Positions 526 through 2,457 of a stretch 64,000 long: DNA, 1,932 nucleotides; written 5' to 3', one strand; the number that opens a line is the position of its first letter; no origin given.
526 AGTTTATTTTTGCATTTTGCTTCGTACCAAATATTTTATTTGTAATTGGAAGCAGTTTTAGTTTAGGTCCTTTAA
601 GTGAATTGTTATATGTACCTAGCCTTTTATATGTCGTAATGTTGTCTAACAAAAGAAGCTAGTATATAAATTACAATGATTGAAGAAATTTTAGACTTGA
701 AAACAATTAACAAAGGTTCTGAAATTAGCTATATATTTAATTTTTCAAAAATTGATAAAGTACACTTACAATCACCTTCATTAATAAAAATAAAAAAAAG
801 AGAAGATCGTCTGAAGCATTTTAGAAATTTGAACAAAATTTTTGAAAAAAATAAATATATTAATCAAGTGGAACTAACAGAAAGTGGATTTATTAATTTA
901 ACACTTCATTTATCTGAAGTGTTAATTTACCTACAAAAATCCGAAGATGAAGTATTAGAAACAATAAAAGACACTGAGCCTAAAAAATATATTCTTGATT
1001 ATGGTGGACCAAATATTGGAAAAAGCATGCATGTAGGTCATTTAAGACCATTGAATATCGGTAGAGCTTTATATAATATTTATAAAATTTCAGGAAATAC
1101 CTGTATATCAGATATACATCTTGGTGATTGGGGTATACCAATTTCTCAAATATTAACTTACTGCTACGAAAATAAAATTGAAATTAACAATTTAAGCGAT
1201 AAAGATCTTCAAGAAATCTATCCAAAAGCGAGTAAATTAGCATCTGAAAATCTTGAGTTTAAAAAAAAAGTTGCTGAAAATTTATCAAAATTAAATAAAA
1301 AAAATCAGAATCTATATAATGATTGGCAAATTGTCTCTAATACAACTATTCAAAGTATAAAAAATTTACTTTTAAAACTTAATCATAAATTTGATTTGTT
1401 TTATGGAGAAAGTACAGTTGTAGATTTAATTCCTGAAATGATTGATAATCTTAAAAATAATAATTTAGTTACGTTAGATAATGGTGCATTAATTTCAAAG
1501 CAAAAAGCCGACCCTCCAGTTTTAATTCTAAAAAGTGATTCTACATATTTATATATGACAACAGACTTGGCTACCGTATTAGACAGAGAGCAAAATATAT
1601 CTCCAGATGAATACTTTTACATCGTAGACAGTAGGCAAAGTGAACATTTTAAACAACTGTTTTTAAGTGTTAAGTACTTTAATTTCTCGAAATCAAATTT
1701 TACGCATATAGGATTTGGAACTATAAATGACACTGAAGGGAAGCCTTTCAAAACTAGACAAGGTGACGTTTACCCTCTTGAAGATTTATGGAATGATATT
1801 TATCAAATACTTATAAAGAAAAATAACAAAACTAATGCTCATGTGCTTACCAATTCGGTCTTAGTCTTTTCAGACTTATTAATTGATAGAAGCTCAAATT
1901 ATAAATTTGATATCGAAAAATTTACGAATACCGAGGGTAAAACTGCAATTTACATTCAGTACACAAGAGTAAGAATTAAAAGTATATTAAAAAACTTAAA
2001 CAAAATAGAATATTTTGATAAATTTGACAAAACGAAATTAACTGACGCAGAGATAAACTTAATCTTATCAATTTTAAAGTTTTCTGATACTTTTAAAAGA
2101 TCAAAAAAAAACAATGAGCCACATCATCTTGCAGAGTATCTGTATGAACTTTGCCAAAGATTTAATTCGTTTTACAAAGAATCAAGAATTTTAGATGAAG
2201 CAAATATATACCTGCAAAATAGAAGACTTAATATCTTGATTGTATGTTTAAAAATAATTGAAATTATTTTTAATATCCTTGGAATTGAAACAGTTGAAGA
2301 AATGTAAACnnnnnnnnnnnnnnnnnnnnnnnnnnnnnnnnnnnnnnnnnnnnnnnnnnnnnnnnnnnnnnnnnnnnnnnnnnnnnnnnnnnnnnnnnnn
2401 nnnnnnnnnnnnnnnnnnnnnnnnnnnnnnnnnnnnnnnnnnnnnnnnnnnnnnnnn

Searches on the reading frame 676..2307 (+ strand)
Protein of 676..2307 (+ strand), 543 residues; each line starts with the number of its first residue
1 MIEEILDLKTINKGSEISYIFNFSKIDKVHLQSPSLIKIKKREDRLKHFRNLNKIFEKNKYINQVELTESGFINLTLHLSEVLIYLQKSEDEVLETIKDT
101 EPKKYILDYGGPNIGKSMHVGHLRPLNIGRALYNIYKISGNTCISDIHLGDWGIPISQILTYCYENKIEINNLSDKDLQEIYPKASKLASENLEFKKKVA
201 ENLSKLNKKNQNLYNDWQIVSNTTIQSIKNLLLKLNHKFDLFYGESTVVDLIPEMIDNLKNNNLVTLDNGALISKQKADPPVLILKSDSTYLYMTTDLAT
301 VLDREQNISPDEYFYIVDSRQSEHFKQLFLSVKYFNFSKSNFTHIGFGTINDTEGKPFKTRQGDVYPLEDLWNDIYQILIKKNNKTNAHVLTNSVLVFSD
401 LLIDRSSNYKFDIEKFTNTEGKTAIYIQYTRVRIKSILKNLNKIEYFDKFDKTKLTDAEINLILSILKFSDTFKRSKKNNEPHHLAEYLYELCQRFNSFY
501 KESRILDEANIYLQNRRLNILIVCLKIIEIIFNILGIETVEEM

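Call 51: search_protein_families(library=pfam, proteins=[window:676-2307:+], max_evalue=0.0001)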
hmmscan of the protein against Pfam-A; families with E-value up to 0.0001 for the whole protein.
window:676-2307:+ (543 aa): 2 families
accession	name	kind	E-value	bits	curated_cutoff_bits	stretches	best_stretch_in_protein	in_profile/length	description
PF00750.26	tRNA-synt_1d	-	1.1e-54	186.2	23.3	1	95-411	12-347/349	tRNA synthetases class I (R), catalytic domain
PF05746.21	DALR_1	-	2.1e-25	89.5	22.3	1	427-543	1-117/117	DALR anticodon binding domain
